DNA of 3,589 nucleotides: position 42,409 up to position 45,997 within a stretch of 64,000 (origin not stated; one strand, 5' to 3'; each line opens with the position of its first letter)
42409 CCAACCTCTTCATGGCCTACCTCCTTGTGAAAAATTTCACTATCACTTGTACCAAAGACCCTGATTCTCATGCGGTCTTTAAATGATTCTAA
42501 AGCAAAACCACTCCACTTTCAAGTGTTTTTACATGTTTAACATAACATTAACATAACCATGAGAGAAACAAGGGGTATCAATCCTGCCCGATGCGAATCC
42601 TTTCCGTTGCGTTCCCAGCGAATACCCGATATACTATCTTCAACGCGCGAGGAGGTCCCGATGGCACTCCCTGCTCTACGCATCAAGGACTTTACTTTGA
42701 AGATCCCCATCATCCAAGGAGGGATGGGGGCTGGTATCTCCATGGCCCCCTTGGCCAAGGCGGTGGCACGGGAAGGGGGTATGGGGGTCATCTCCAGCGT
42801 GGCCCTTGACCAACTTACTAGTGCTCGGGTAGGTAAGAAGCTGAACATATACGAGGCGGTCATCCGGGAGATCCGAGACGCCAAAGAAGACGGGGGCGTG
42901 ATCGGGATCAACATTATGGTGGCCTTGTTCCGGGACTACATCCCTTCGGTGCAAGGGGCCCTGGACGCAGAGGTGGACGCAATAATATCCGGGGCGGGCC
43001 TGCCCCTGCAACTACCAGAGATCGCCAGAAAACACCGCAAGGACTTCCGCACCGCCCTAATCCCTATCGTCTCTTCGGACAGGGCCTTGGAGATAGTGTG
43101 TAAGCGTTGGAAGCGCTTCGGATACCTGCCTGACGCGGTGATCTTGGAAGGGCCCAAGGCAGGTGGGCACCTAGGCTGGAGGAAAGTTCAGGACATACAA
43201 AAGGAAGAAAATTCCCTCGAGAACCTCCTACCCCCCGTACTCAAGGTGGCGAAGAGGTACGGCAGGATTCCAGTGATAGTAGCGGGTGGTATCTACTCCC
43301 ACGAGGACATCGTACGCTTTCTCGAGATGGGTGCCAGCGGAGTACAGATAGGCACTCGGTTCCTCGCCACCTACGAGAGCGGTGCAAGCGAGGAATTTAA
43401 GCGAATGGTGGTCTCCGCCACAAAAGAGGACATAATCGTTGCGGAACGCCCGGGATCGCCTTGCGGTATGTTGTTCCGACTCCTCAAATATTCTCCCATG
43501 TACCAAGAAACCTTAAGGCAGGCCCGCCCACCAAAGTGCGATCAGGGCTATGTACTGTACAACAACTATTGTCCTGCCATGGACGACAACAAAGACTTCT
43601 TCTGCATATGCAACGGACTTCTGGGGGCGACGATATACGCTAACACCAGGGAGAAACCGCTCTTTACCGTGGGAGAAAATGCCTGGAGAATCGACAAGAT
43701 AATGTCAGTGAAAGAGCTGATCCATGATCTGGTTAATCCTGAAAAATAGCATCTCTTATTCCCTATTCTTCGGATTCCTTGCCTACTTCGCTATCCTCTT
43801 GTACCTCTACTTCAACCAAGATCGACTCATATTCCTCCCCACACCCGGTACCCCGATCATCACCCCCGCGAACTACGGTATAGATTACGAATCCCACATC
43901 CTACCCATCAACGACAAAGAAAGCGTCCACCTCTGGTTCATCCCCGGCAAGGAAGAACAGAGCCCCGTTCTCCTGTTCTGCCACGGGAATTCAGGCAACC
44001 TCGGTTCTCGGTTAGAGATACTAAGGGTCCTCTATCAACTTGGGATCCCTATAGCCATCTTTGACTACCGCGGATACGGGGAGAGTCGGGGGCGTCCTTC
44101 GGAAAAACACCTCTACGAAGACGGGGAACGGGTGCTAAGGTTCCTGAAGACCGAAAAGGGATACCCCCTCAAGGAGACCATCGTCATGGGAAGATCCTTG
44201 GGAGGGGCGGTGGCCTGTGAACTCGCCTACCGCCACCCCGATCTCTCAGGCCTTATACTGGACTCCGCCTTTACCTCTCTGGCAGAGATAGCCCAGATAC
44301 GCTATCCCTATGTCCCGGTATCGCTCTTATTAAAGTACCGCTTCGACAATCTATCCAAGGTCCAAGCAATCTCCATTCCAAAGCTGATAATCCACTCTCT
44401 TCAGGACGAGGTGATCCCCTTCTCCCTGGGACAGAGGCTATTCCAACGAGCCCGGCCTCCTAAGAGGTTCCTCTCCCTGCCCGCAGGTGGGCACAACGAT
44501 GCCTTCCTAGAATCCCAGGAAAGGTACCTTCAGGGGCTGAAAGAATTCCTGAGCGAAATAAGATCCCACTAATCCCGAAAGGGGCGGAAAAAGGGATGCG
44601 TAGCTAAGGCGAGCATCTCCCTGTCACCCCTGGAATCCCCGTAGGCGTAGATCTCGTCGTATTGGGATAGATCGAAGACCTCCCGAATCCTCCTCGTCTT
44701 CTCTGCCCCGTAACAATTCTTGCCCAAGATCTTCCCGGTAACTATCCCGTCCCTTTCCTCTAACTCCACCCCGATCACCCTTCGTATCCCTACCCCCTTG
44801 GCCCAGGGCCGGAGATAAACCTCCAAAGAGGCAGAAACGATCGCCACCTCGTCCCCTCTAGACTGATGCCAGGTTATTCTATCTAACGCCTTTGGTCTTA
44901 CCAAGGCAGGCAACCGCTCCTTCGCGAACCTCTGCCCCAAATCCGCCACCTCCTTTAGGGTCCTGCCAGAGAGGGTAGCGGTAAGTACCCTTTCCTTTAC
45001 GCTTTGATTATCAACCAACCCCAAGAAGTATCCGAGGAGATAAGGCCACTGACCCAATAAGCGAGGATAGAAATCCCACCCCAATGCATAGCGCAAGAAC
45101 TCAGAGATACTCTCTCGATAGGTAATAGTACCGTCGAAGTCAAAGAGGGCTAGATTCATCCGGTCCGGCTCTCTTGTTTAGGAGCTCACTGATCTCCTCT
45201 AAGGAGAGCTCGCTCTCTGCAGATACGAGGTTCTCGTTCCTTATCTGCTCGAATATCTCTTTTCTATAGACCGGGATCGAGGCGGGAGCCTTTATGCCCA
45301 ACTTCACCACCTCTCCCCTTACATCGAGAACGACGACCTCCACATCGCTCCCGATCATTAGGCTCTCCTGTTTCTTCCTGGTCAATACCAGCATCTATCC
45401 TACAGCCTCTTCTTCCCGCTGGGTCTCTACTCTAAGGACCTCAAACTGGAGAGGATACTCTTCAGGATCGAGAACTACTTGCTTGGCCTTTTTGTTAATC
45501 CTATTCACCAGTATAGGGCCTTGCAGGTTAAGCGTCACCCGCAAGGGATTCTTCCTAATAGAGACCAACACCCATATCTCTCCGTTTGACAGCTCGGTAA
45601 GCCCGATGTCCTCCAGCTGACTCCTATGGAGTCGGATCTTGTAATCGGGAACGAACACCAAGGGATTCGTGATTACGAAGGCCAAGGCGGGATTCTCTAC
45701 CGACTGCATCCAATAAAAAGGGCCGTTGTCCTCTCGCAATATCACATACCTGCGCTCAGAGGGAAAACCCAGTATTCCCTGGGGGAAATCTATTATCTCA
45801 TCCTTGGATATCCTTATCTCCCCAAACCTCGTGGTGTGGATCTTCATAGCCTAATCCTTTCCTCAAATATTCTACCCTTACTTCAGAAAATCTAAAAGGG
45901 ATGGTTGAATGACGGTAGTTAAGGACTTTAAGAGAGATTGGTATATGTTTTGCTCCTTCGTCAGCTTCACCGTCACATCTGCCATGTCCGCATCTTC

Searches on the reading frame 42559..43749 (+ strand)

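Call 8: search_protein_families(library=pfam, proteins=[window:42559-43749:+])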
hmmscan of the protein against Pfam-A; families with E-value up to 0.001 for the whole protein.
window:42559-43749:+ (396 aa): 5 families
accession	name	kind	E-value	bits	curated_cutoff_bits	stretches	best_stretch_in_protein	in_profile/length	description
PF03060.21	NMO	-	1.4e-45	156.6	28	1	45-392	8-329/331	Nitronate monooxygenase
PF00478.31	IMPDH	-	1.7e-10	40.9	25.6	1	227-278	199-249/345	IMP dehydrogenase / GMP reductase domain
PF01180.27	DHO_dh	-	9.5e-06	25.4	27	1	228-268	231-272/291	Dihydroorotate dehydrogenase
PF00977.27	His_biosynth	-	8.6e-05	22.5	23.6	1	212-271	50-108/228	Histidine biosynthesis protein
PF01070.24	FMN_dh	-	0.0001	21.9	24.9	1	224-279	263-316/350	FMN-dependent dehydrogenase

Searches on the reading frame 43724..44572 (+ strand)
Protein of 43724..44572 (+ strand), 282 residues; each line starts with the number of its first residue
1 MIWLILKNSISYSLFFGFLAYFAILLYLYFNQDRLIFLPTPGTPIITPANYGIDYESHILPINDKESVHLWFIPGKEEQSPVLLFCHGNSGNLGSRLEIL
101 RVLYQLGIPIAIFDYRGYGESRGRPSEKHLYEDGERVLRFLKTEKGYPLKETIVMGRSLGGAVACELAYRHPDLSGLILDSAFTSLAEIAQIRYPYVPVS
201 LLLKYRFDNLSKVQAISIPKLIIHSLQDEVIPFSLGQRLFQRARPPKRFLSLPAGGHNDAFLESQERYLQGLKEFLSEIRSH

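Call 8: search_protein_families(library=pfam, proteins=[window:43724-44572:+])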
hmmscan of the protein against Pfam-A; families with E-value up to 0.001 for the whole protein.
window:43724-44572:+ (282 aa): 5 families
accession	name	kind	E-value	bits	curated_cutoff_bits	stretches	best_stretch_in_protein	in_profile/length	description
PF00561.26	Abhydrolase_1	-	3.4e-18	66.6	25.8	1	81-190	1-113/245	alpha/beta hydrolase fold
PF12146.15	Hydrolase_4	-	7.7e-18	65.1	27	1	81-188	5-115/239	Serine aminopeptidase, S33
PF12697.13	Abhydrolase_6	-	1.9e-08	35.7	26.3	1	83-187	1-100/217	Alpha/beta hydrolase family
PF02230.22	Abhydrolase_2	-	0.0006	20.1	23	0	144-239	99-178/217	Phospholipase/Carboxylesterase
PF20408.4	Abhydrolase_11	-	0.00068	19.9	27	0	83-228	5-138/193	Alpha/beta hydrolase domain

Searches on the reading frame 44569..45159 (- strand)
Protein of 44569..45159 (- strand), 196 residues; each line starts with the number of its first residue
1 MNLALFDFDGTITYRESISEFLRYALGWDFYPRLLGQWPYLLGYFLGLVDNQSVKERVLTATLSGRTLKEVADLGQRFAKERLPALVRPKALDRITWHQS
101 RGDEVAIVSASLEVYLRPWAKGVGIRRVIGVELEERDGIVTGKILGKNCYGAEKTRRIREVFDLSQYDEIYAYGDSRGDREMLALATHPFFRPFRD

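Call 8: search_protein_families(library=pfam, proteins=[window:44569-45159:-])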
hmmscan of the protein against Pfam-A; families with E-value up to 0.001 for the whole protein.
window:44569-45159:- (196 aa): 2 families
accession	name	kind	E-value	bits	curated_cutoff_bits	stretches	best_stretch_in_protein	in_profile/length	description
PF12710.13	HAD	-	1.1e-39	137.2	27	1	4-183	1-188/189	haloacid dehalogenase-like hydrolase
PF00702.32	Hydrolase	-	0.0001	23.2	26.4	1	2-186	2-190/191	haloacid dehalogenase-like hydrolase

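Call 69: search_protein_families(library=ncbifam, proteins=[window:44569-45159:-], max_evalue=0.00001)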
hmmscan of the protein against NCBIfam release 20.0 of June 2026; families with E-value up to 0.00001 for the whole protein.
window:44569-45159:- (196 aa): 5 families
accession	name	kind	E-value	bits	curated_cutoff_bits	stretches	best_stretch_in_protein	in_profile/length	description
TIGR01490.1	HAD-SF-IB-hyp1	subfamily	2.4e-46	158.5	98.3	1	3-192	1-196/202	HAD-IB family hydrolase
TIGR01488.1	HAD-SF-IB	subfamily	1.8e-33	116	45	1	3-186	1-177/177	HAD-IB family phosphatase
NF052360.1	HolPasePseu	equivalog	1.4e-19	70.6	280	1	1-189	1-194/218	histidinol-phosphatase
NF052359.1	HolPaseNeis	equivalog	9.3e-16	58.2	400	1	1-189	1-197/221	histidinol-phosphatase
TIGR00338.1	serB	equivalog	3.5e-06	26.8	144.15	0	91-186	90-187/219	phosphoserine phosphatase SerB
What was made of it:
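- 44569..45159 (-): HAD-IB hydrolase gene. It overlaps csrA by 20 nt and is the last gene of the block. It converges on a plus-strand hydrolase gene. Call 69: TIGR01490 158.5 bits, above the cutoff of 98.3.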

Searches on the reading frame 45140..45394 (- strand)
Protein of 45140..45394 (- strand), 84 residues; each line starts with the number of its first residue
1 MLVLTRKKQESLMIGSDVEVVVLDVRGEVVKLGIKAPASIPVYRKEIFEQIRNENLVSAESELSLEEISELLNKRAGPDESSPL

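Call 8: search_protein_families(library=pfam, proteins=[window:45140-45394:-])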
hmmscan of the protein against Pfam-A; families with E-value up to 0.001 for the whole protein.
window:45140-45394:- (84 aa): 1 family
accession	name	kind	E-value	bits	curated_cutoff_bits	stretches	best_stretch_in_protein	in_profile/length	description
PF02599.21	CsrA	-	5.4e-23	81.2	27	1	1-52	1-52/53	Global regulator protein family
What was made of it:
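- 45140..45394 (-): csrA (FliW-type: C-terminal extension, Asn55 conserved). Call 8.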

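Call 69: search_protein_families(library=ncbifam, proteins=[window:45140-45394:-], max_evalue=0.00001)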
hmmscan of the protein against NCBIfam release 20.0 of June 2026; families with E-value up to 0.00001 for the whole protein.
window:45140-45394:- (84 aa): 3 families
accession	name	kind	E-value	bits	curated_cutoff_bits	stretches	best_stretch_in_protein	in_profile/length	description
NF002469.0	PRK01712.1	equivalog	2e-24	85.4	73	1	1-60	1-60/65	carbon storage regulator CsrA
TIGR00202.1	csrA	equivalog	9.2e-22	77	70.1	1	1-58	1-58/69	carbon storage regulator CsrA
NF001844.0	PRK00568.1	equivalog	4.4e-11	42.7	106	1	1-72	1-74/76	carbon storage regulator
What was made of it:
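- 45140..45394 (-): Call 69: NF002469 85.4 bits, above the cutoff of 73.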

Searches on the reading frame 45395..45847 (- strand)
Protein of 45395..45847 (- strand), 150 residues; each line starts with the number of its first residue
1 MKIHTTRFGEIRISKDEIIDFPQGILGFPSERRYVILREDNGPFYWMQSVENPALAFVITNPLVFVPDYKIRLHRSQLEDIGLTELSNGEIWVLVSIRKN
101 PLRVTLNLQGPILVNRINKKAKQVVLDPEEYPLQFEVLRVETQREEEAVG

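Call 7: search_protein_families(library=pfam, proteins=[window:45395-45847:-])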
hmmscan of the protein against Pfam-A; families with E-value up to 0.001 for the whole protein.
window:45395-45847:- (150 aa): 1 family
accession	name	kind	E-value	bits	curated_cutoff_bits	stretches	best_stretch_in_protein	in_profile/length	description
PF02623.20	FliW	-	2.4e-36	124.7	25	1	19-136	1-121/122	FliW protein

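Call 69: search_protein_families(library=ncbifam, proteins=[window:45395-45847:-], max_evalue=0.00001)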
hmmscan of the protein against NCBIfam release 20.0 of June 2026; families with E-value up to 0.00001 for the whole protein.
window:45395-45847:- (150 aa): 8 families
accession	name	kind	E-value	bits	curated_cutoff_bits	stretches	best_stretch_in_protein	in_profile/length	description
NF009801.0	PRK13285.2-4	equivalog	5.7e-39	133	223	1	1-146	1-146/152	flagellar assembly protein FliW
NF009798.0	PRK13285.2-1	equivalog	9.6e-39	132.7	208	1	3-145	3-146/159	flagellar assembly protein FliW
NF009793.2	PRK13285.1-1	equivalog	2.4e-37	127.5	130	1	9-136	1-130/132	flagellar assembly protein FliW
NF009799.0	PRK13285.2-2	equivalog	3.7e-33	114.3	165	1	3-134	3-134/150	flagellar assembly protein FliW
NF009800.0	PRK13285.2-3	equivalog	2.2e-31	108.7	226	1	1-139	1-139/149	flagellar assembly protein FliW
NF009792.0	PRK13284.1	equivalog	5e-19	68.7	171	1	1-127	1-134/146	flagellar assembly protein FliW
NF009790.1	PRK13282.1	equivalog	3.9e-11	43.2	135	1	24-134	8-116/128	flagellar assembly protein FliW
NF009791.1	PRK13283.1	equivalog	6.1e-06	26.5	169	1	25-135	9-117/129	flagellar assembly protein FliW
